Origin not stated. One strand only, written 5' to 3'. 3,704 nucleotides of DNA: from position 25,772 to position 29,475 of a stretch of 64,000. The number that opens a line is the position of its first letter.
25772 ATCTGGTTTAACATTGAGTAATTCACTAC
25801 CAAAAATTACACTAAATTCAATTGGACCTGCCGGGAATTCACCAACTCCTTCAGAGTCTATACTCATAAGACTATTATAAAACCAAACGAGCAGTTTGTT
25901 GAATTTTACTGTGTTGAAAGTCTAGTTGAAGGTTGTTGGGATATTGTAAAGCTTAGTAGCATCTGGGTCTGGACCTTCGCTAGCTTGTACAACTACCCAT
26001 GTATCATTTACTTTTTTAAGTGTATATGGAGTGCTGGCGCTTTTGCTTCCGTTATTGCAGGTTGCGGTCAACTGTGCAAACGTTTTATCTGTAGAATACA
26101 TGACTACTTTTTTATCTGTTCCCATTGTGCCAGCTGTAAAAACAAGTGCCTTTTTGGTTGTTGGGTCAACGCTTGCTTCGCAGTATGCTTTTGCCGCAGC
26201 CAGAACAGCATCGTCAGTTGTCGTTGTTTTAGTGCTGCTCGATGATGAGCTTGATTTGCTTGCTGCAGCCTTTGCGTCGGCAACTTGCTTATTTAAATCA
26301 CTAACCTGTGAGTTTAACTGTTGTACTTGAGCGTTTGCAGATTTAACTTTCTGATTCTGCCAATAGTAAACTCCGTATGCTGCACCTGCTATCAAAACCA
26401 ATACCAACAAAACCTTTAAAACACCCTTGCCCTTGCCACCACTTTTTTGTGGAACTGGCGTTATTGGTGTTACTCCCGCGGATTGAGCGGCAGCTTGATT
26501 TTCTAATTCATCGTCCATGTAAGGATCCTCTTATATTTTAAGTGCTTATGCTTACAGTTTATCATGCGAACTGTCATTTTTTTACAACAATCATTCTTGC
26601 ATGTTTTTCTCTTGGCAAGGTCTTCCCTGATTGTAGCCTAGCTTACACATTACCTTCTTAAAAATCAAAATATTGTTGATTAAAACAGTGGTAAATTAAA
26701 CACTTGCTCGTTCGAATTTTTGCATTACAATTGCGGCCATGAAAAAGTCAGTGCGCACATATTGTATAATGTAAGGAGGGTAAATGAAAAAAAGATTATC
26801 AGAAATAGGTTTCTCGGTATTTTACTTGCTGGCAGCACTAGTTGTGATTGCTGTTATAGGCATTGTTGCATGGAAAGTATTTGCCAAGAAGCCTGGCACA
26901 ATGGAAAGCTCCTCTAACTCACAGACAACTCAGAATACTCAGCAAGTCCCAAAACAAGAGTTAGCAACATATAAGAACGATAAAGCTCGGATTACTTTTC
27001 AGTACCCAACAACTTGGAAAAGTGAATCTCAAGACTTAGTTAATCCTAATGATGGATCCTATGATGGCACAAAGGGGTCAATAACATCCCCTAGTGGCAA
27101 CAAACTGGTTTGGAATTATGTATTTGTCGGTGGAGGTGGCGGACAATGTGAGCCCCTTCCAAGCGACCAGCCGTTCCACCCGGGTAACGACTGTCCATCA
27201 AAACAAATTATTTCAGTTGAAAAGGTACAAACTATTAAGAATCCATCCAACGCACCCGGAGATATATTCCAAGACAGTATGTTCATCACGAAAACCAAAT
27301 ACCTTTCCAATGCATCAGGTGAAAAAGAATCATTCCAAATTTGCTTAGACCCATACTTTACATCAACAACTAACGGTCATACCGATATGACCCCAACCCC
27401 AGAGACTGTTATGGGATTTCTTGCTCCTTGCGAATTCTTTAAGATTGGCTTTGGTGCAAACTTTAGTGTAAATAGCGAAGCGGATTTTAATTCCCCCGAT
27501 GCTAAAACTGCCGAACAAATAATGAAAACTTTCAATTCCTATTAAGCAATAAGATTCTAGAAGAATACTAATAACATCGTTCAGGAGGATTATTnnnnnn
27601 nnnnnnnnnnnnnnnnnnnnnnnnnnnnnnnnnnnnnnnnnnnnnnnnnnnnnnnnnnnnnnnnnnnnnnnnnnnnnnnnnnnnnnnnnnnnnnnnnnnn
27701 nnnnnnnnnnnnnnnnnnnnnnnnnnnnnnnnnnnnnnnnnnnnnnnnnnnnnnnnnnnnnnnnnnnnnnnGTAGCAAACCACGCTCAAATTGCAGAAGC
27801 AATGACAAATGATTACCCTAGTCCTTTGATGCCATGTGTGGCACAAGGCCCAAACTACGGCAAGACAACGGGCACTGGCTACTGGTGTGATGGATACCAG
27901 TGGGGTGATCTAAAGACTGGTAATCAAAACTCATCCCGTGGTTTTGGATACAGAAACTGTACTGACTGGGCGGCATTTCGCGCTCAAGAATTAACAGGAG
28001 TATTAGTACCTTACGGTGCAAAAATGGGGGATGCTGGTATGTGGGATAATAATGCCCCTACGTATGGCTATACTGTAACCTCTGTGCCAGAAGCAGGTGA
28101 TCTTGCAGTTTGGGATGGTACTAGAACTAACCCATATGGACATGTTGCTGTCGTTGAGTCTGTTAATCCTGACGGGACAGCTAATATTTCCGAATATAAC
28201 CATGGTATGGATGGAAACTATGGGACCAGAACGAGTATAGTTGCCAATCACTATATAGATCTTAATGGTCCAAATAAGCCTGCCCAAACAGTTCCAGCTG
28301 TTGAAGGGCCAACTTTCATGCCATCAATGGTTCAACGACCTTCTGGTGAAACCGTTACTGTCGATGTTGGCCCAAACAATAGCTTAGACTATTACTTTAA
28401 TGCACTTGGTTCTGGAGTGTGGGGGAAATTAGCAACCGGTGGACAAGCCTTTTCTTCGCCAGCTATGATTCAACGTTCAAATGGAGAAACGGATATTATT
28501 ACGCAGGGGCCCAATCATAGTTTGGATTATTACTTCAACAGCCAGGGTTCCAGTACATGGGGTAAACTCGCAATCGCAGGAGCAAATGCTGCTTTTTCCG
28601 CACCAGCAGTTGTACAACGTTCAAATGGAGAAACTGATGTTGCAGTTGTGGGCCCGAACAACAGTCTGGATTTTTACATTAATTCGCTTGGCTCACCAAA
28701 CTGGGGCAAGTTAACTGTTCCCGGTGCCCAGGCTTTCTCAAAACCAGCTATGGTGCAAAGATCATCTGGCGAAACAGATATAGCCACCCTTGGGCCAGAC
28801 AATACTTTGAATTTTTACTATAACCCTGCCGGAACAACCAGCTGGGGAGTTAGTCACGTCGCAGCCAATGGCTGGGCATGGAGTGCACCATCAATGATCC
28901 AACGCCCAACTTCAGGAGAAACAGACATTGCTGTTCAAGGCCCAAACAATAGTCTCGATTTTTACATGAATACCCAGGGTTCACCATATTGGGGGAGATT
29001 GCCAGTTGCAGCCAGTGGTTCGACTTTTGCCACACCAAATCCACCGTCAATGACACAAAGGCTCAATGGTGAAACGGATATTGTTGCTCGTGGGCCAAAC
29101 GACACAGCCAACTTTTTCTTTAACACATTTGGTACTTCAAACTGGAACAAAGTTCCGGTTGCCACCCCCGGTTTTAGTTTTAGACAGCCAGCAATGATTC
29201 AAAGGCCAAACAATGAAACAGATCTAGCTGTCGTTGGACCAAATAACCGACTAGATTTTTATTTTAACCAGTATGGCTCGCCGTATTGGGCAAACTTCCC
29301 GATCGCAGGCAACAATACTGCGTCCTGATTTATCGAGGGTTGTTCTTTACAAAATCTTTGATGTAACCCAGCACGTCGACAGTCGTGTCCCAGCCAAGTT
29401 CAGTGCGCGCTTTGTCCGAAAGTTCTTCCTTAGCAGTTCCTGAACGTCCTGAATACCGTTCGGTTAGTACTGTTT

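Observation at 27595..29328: CHAP amidase/peptidase fused to seven tandem propeller-like repeats of an unfamiliar type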

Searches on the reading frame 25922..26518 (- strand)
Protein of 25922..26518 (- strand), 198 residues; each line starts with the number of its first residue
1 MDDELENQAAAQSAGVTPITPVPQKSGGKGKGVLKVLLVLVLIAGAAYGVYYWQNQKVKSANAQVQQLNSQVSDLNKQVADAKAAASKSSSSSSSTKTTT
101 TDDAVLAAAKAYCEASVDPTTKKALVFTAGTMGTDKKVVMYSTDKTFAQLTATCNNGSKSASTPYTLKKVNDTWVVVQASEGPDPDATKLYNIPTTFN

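Call 18: search_protein_families(library=pfam, proteins=[window:25922-26518:-], max_evalue=0.001)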
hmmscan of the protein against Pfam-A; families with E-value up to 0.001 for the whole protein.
window:25922-26518:- (198 aa): 0 families

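Call 62: search_protein_families(library=phrogs, proteins=[window:25922-26518:-], max_evalue=0.001)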
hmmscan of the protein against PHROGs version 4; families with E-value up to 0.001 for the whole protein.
window:25922-26518:- (198 aa): 3 families
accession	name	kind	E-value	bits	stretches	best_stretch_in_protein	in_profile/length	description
phrog_739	-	lysis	6.6e-05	24.1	1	36-99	7-70/122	Rz-like spanin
phrog_18190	-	unknown function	0.00044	19.8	1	48-120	366-436/723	-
phrog_15410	-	unknown function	0.00064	19.9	1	31-112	11-94/311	-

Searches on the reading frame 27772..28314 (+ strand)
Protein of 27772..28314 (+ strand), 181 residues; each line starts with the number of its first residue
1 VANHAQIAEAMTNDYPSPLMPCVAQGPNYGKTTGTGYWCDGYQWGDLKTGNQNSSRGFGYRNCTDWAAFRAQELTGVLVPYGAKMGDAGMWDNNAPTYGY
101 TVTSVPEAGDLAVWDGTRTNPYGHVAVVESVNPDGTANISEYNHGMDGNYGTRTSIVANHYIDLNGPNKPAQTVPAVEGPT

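Call 78: find_homologous_proteins(query=window:27772-28314:+, max_evalue=1e-10)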
Query window:27772-28314:+ (181 aa): 6 proteins with E <= 1e-10 among 118 candidates.
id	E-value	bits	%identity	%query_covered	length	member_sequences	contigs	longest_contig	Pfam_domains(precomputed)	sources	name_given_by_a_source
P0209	2.2e-57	212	63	92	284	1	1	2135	PF05257.23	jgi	jgi:surface antigen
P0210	4.7e-34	136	55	77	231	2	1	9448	PF05257.23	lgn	-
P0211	1.4e-28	118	59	63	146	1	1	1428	PF05257.23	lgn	-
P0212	9.3e-26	109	66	43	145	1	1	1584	-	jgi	jgi:hypothetical protein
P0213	2.6e-18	85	39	90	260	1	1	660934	PF05257.23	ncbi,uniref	ncbi:CHAP domain-containing protein, partial [uncultured Friedmanniella sp.]|uniref:CHAP domain-cont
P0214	2.3e-11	62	35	83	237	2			PF05257.23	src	-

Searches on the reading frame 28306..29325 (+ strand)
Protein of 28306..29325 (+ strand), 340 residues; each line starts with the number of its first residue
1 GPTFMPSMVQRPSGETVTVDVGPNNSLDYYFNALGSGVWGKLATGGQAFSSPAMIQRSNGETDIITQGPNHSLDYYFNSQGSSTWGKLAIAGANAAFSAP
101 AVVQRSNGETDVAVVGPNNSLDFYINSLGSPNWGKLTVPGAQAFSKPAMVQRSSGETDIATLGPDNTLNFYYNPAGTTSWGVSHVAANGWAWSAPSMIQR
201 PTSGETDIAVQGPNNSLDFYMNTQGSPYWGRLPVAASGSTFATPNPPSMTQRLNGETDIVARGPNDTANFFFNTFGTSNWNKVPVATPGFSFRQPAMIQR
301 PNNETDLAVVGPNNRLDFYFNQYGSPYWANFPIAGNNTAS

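Call 59: search_dna_similar(query=window:28306-29325:+, collection=phages, mode=protein, max_evalue=0.001, max_rows=15)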
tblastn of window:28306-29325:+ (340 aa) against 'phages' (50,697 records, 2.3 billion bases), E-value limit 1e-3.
No match.

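Call 63: search_protein_representatives(protein=window:28306-29325:+)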
Query: 340 residues. Proteins with E-value up to 0.001 (for the whole library): 693; up to 1e-10: 341; up to 1e-30: 87. The best 150 are listed.
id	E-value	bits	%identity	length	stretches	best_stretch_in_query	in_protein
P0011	3.0e-138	477.3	64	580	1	2-340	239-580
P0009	1.3e-136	471.9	64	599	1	2-340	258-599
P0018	2.9e-130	451.0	60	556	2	45-340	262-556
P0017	2.8e-127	441.2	60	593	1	1-340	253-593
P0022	3.3e-124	431.1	55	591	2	3-339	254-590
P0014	1.2e-120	419.4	58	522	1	3-340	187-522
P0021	2.8e-115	401.8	57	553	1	3-340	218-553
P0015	5.5e-115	400.8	62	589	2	144-340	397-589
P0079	5.0e-111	387.7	39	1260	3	43-328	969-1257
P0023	5.1e-110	384.4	58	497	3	48-183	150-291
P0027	4.4e-106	371.5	51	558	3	5-244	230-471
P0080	6.5e-100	351.2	44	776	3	28-244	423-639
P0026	1.3e-98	347.0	53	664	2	43-235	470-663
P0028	1.5e-95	336.9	55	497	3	12-142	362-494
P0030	2.0e-80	287.1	45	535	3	1-152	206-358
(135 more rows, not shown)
